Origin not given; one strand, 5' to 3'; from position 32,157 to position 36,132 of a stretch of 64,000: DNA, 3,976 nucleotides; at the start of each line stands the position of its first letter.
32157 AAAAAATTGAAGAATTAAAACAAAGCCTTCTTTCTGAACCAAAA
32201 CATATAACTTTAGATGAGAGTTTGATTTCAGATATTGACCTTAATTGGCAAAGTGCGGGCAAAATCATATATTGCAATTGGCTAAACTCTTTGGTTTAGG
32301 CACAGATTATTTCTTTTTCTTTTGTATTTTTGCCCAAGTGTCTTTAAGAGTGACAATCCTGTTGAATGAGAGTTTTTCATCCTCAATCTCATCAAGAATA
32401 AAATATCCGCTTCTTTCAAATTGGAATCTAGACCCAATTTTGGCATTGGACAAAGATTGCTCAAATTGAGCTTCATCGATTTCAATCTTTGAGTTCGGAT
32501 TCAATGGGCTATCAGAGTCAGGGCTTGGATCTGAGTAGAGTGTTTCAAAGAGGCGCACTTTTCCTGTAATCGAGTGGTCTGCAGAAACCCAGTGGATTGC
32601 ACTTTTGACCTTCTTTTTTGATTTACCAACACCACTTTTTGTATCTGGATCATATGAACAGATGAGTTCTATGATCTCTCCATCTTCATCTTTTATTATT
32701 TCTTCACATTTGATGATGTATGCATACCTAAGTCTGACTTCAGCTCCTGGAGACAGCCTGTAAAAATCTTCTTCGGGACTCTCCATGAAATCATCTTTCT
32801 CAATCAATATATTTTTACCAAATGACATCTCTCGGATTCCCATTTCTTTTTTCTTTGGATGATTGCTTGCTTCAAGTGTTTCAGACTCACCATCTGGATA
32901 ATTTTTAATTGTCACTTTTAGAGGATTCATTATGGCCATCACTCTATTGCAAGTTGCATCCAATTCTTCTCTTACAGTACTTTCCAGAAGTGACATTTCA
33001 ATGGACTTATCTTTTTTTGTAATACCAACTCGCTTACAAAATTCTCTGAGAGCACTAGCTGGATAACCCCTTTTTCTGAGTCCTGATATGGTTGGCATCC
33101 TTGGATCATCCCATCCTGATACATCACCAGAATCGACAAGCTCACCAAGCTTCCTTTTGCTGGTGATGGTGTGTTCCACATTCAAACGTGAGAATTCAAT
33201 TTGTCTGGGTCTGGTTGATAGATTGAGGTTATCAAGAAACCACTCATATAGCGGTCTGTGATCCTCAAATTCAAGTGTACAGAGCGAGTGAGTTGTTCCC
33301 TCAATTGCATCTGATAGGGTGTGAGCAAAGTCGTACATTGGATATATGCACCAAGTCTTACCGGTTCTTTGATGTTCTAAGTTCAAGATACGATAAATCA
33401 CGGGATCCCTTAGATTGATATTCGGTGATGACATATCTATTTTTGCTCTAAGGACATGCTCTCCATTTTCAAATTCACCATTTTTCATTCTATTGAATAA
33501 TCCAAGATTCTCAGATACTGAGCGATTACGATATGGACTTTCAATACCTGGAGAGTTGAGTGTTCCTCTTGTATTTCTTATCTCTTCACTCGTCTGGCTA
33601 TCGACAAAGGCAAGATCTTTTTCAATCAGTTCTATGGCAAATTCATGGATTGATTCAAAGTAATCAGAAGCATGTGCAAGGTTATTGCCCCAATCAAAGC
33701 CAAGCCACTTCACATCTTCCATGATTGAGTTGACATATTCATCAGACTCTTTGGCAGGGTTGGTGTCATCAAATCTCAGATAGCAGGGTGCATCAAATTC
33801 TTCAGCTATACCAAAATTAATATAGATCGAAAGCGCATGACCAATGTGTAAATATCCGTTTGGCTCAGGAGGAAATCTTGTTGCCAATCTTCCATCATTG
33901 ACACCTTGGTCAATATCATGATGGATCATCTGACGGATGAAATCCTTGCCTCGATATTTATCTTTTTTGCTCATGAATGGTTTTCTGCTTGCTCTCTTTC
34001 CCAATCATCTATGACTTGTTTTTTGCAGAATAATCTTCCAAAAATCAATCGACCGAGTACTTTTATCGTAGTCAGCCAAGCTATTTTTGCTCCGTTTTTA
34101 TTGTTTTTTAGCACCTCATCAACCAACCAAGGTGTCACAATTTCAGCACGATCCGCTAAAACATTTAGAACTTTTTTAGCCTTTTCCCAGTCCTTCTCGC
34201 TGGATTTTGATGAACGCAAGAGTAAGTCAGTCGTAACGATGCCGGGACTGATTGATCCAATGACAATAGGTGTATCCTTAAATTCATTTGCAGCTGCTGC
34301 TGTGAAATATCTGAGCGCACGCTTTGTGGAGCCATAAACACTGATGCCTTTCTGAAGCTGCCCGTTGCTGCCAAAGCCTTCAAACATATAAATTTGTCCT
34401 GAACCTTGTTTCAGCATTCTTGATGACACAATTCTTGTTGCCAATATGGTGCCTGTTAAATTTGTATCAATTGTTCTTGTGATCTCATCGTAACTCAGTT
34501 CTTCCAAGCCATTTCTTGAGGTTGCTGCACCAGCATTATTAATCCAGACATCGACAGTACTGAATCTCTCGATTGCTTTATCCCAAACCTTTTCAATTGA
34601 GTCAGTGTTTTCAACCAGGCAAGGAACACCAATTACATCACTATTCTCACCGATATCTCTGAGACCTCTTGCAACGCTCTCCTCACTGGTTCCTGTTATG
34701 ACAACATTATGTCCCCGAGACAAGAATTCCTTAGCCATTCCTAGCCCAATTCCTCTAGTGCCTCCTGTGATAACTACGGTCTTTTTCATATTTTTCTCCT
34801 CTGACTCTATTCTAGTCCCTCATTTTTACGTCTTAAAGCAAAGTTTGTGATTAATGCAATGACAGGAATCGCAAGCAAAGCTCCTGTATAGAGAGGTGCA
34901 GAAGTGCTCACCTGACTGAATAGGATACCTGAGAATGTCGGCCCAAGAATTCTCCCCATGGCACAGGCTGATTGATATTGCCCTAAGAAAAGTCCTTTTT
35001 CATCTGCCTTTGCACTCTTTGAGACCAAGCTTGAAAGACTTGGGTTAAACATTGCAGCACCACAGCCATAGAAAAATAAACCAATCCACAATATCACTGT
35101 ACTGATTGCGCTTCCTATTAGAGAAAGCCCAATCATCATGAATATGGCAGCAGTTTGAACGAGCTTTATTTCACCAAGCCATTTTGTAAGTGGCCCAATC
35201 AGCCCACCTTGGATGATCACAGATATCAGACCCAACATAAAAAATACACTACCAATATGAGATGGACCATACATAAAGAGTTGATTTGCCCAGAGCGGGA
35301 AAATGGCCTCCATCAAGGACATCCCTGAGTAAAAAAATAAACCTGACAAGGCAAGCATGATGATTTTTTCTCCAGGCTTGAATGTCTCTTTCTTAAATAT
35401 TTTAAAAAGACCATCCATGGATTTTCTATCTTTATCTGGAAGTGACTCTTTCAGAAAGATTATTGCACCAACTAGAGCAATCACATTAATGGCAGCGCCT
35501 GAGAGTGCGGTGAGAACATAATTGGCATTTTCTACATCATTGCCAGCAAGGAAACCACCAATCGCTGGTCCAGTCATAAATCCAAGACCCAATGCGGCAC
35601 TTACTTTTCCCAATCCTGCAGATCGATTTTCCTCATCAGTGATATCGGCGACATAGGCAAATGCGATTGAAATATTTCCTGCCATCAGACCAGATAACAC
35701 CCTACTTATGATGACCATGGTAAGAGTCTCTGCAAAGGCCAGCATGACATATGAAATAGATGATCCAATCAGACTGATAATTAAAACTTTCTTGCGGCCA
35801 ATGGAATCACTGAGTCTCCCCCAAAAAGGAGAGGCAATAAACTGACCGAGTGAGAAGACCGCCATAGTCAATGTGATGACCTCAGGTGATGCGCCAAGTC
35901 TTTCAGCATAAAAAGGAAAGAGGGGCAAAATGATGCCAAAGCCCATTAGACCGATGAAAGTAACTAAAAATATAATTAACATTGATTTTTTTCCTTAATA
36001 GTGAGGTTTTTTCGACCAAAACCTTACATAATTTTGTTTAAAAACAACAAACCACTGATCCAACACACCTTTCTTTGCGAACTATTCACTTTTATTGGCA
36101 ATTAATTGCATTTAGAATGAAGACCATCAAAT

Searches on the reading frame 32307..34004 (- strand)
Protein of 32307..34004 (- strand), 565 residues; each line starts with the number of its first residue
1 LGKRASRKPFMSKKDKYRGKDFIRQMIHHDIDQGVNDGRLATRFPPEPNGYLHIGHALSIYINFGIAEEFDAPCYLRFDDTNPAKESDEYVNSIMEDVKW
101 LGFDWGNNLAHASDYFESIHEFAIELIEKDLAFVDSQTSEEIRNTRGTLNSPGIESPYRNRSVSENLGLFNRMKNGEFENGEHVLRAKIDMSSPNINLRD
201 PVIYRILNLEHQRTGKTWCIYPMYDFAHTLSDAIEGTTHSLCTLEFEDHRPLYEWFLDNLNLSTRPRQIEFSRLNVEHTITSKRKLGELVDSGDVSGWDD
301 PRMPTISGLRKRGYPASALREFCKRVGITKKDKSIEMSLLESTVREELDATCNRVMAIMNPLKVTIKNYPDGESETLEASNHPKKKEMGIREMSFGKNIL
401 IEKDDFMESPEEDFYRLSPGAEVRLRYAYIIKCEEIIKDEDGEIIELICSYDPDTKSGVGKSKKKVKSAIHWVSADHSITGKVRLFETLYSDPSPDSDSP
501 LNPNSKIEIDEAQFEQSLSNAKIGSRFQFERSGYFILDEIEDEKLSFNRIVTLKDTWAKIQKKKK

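Call 26: search_protein_families(library=pfam, proteins=[window:32307-34004:-], max_evalue=0.001)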
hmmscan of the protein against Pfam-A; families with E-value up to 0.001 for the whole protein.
window:32307-34004:- (565 aa): 3 families
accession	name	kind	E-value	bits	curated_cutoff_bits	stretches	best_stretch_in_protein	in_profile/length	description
PF00749.27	tRNA-synt_1c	-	1.1e-102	343.7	23.4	1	40-349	2-313/314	tRNA synthetases class I (E and Q), catalytic domain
PF03950.23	tRNA-synt_1c_C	-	2.1e-31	108.4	23.9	1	352-452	1-91/91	tRNA synthetases class I (E and Q), anti-codon binding domain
PF20974.2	tRNA-synt_1c_C2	-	6.1e-19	68.9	23.9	1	470-538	2-69/69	tRNA synthetases class I (E and Q), anti-codon binding domain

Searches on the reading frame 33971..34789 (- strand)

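Call 26: search_protein_families(library=pfam, proteins=[window:33971-34789:-], max_evalue=0.001)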
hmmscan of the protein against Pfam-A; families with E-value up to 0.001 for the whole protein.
window:33971-34789:- (272 aa): 4 families
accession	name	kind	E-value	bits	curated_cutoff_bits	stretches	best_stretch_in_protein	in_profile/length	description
PF00106.31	adh_short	-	5.1e-40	137.5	26.6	1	3-190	1-187/195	short chain dehydrogenase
PF13561.12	adh_short_C2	-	2.6e-29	102.9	27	1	12-203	6-196/236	Enoyl-(Acyl carrier protein) reductase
PF08659.16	KR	-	1.2e-06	29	22.6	1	4-122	2-124/180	KR domain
PF01370.27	Epimerase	-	0.00012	22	20.9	1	5-178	1-167/240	NAD dependent epimerase/dehydratase family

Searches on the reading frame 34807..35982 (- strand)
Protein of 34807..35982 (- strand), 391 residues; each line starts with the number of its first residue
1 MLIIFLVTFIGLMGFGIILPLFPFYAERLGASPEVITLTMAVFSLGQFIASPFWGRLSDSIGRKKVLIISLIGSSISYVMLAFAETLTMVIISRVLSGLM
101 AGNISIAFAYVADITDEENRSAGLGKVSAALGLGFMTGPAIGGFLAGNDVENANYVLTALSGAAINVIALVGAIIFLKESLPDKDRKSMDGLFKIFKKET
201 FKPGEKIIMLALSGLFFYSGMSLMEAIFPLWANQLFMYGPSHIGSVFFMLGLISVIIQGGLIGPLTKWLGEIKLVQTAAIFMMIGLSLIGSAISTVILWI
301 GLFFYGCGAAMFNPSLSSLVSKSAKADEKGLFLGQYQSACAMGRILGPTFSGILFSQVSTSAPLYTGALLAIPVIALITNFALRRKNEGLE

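Call 26: search_protein_families(library=pfam, proteins=[window:34807-35982:-], max_evalue=0.001)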
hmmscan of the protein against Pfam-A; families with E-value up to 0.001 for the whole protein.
window:34807-35982:- (391 aa): 5 families
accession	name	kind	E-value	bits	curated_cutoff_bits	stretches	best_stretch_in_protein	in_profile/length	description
PF07690.21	MFS_1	-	6.8e-55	186.8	33.4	1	4-348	1-347/347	Major Facilitator Superfamily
PF00083.30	Sugar_tr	-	4e-18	66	22.3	1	35-180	47-194/452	Sugar (and other) transporter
PF13347.12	MFS_2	-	1.5e-13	50.6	27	2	139-328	155-347/427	MFS/sugar transport protein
PF12832.13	MFS_1_like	-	2.3e-10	40.5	25.2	1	2-146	215-362/373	MFS_1 like family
PF05977.19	MFS_3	-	5e-05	22.4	27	0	29-386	40-398/524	Transmembrane secretion effector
